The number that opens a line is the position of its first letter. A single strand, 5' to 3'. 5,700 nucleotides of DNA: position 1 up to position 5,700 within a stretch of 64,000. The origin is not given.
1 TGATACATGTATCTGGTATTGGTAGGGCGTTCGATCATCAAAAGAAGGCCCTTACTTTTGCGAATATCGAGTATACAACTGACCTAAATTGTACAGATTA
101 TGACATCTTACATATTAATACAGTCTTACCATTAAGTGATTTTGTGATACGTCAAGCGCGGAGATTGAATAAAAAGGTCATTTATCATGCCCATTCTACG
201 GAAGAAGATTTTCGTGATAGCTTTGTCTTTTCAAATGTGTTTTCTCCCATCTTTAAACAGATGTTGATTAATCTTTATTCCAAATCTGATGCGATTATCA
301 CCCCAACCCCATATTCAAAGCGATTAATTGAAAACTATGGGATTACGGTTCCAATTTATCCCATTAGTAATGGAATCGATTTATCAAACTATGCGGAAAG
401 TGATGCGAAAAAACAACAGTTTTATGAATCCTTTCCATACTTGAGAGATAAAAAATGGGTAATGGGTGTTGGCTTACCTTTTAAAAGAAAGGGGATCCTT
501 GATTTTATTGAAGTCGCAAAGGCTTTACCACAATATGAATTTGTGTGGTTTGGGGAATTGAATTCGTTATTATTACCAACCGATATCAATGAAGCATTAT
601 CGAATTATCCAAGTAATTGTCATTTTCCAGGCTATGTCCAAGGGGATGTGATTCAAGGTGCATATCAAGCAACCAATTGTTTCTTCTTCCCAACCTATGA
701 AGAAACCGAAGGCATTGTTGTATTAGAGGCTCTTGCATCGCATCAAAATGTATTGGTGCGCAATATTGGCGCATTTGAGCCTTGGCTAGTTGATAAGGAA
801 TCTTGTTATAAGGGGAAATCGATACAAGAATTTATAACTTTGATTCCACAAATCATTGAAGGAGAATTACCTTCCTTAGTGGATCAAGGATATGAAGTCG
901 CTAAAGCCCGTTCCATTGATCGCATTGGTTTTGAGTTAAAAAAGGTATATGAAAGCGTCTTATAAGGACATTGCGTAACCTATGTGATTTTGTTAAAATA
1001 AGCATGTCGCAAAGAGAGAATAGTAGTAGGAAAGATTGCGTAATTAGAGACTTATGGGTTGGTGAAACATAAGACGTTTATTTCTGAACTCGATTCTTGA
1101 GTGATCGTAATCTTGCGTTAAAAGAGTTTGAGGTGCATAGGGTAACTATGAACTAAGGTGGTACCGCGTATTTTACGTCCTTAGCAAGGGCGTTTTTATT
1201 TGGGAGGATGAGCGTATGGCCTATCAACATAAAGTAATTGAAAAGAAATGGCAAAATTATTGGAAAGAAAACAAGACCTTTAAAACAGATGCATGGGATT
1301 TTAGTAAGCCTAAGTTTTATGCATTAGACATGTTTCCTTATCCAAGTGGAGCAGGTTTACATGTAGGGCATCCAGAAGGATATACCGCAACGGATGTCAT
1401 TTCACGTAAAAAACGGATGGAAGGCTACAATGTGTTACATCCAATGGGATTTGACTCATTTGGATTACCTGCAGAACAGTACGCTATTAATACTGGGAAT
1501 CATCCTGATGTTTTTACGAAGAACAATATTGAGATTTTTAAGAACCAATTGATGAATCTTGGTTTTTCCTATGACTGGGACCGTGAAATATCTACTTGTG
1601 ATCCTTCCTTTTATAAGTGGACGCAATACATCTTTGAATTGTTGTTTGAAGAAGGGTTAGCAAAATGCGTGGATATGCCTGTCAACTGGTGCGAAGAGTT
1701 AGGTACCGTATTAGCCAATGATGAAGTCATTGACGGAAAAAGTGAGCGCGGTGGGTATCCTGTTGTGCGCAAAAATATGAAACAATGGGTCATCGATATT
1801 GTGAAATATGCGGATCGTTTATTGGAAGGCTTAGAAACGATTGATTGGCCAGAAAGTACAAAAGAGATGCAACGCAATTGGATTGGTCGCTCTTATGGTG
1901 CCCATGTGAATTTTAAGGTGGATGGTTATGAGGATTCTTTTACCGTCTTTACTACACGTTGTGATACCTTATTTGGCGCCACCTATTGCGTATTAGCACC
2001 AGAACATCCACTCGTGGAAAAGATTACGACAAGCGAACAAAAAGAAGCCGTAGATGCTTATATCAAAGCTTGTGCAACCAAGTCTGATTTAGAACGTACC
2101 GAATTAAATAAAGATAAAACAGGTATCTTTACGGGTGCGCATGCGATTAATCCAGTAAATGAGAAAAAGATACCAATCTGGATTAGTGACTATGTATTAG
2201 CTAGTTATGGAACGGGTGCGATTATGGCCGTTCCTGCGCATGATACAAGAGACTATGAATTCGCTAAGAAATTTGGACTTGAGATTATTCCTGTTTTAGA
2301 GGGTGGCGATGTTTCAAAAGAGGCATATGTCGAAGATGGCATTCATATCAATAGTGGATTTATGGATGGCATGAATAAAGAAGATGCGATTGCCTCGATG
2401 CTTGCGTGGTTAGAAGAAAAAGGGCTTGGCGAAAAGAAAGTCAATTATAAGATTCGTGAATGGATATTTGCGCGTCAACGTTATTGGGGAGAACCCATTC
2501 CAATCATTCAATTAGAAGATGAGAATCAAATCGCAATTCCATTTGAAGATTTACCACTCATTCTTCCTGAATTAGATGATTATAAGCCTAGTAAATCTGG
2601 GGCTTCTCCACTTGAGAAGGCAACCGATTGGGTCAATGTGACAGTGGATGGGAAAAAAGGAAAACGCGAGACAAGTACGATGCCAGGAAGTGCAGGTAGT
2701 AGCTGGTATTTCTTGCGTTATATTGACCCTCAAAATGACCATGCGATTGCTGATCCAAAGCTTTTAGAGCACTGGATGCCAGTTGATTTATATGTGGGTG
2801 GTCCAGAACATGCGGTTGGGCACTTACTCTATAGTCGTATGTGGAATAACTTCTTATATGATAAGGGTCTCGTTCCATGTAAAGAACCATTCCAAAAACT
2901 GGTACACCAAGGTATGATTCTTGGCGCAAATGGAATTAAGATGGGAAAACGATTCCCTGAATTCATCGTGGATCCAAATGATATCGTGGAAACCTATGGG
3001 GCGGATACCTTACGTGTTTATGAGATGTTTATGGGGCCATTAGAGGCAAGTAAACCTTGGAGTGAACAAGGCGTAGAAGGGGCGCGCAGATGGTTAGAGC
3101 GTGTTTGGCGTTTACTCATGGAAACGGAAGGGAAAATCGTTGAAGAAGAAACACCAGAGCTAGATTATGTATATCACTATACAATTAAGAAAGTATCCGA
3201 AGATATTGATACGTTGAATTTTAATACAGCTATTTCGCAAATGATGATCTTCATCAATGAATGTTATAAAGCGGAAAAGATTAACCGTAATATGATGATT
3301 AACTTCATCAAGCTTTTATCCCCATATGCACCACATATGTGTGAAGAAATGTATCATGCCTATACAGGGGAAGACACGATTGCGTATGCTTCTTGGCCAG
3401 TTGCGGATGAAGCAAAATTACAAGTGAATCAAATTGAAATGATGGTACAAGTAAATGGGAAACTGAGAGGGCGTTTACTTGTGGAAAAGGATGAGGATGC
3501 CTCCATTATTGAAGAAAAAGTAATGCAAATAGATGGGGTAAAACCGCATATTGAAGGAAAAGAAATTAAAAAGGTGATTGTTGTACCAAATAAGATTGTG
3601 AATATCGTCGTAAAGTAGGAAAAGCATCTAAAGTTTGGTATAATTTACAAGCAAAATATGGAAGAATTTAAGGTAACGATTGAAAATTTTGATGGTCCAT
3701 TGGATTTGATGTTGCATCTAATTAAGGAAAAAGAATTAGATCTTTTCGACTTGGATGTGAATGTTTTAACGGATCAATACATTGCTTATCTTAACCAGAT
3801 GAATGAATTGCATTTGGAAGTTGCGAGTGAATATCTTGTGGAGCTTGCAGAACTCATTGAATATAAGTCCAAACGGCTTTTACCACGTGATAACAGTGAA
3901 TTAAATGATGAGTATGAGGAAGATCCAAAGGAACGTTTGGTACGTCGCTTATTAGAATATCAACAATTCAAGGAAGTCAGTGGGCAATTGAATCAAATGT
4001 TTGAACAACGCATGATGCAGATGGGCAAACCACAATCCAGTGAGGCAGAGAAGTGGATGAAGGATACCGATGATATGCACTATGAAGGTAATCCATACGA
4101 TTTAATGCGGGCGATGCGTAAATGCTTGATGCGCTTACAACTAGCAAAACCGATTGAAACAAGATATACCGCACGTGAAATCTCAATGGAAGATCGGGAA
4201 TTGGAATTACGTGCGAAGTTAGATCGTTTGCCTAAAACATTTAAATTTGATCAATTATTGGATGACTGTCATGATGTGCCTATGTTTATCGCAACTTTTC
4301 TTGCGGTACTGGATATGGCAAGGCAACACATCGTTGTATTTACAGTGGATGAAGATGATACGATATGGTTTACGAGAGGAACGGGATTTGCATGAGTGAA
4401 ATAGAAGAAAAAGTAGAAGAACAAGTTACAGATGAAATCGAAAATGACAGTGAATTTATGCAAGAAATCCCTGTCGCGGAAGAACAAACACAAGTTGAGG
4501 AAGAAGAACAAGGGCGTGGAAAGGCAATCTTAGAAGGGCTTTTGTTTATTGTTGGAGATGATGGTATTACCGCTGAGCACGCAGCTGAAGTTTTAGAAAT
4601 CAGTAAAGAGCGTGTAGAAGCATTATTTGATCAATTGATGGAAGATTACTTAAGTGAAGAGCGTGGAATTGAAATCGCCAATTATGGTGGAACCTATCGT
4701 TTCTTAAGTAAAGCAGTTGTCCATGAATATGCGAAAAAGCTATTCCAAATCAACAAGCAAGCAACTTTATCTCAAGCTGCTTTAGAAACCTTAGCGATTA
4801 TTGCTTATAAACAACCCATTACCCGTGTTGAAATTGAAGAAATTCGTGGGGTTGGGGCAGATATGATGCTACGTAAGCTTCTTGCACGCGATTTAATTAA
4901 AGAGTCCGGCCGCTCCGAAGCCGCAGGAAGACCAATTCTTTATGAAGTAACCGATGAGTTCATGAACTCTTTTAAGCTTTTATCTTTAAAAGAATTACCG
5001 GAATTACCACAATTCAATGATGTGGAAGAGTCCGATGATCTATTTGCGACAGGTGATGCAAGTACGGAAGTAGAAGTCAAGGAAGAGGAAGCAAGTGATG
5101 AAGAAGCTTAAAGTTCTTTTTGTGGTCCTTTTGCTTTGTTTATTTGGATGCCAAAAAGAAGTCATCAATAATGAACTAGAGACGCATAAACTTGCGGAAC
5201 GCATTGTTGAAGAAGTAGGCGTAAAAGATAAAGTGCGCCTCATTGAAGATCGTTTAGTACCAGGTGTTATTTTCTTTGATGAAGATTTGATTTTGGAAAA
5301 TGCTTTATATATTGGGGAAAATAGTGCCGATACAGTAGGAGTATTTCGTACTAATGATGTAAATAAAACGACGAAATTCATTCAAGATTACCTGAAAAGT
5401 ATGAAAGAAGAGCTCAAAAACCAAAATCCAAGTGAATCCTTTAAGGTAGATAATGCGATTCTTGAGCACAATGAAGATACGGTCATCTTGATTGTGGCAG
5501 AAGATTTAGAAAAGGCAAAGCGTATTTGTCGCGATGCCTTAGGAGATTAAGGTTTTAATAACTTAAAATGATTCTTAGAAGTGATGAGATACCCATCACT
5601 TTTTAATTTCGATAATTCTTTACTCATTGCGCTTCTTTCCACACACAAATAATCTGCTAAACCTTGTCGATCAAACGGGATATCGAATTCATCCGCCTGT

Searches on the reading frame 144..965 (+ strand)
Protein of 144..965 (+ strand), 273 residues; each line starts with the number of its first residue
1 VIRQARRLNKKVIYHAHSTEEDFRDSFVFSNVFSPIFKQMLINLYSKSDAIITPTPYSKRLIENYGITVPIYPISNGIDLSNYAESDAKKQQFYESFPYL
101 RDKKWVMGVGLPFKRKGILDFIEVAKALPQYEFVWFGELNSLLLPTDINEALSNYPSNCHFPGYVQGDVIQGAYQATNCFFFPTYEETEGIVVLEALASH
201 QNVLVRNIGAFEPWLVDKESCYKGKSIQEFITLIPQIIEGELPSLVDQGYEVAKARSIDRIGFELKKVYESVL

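Call 67: search_protein_families(library=pfam, proteins=[window:144-965:+], max_evalue=0.00001)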
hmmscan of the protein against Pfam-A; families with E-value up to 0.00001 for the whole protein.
window:144-965:+ (273 aa): 3 families
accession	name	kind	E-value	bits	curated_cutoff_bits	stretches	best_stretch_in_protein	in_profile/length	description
PF00534.26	Glycos_transf_1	-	5.6e-12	46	26.4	1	103-241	15-159/172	Glycosyl transferases group 1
PF13439.12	Glyco_transf_4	-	9.6e-10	39.2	28.5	1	4-81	91-169/170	Glycosyltransferase Family 4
PF13692.12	Glyco_trans_1_4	-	4.9e-09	37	27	1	114-217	13-117/142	Glycosyl transferases group 1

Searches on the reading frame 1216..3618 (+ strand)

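Call 67: search_protein_families(library=pfam, proteins=[window:1216-3618:+], max_evalue=0.00001)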
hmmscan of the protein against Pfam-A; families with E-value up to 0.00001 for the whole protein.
window:1216-3618:+ (800 aa): 4 families
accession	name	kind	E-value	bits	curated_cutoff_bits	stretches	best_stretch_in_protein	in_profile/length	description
PF13603.12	tRNA-synt_1_2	-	1.3e-67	227.3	25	1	220-399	1-184/185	Leucyl-tRNA synthetase, editing domain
PF00133.28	tRNA-synt_1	-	3.4e-37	128.6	22.7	2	11-223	1-225/414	tRNA synthetases class I (I, L, M and V)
PF08264.19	Anticodon_1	-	2.9e-19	69.9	25.1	1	653-764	8-146/148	Anticodon-binding domain of tRNA ligase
PF09334.17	tRNA-synt_1g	-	3.9e-17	62.5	20.1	1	40-171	7-135/391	tRNA synthetases class I (M)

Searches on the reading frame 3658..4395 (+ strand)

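Call 67: search_protein_families(library=pfam, proteins=[window:3658-4395:+], max_evalue=0.00001)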
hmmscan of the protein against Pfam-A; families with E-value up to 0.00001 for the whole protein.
window:3658-4395:+ (245 aa): 1 family
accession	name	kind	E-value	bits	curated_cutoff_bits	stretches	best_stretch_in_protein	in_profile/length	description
PF02616.19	SMC_ScpA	-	7.9e-34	118.1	24.6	1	21-230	1-220/232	Segregation and condensation protein ScpA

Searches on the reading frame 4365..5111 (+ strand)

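Call 67: search_protein_families(library=pfam, proteins=[window:4365-5111:+], max_evalue=0.00001)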
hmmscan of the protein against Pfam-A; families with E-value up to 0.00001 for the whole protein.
window:4365-5111:+ (248 aa): 1 family
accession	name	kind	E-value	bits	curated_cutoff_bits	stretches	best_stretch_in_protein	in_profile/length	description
PF04079.22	SMC_ScpB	-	2.4e-54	183.7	27.4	1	54-214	1-160/160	Segregation and condensation complex subunit ScpB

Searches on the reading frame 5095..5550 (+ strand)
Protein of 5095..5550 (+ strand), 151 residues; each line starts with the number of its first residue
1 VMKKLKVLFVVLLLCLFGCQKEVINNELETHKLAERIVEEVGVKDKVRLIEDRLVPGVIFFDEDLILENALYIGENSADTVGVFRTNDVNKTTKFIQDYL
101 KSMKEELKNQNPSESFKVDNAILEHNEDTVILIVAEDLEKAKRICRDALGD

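Call 67: search_protein_families(library=pfam, proteins=[window:5095-5550:+], max_evalue=0.00001)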
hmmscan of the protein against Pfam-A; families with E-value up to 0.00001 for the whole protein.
window:5095-5550:+ (151 aa): 1 family
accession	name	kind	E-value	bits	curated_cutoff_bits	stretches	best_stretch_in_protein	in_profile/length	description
PF14270.11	DUF4358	-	1.6e-08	35.2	25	1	57-134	19-101/102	Domain of unknown function (DUF4358)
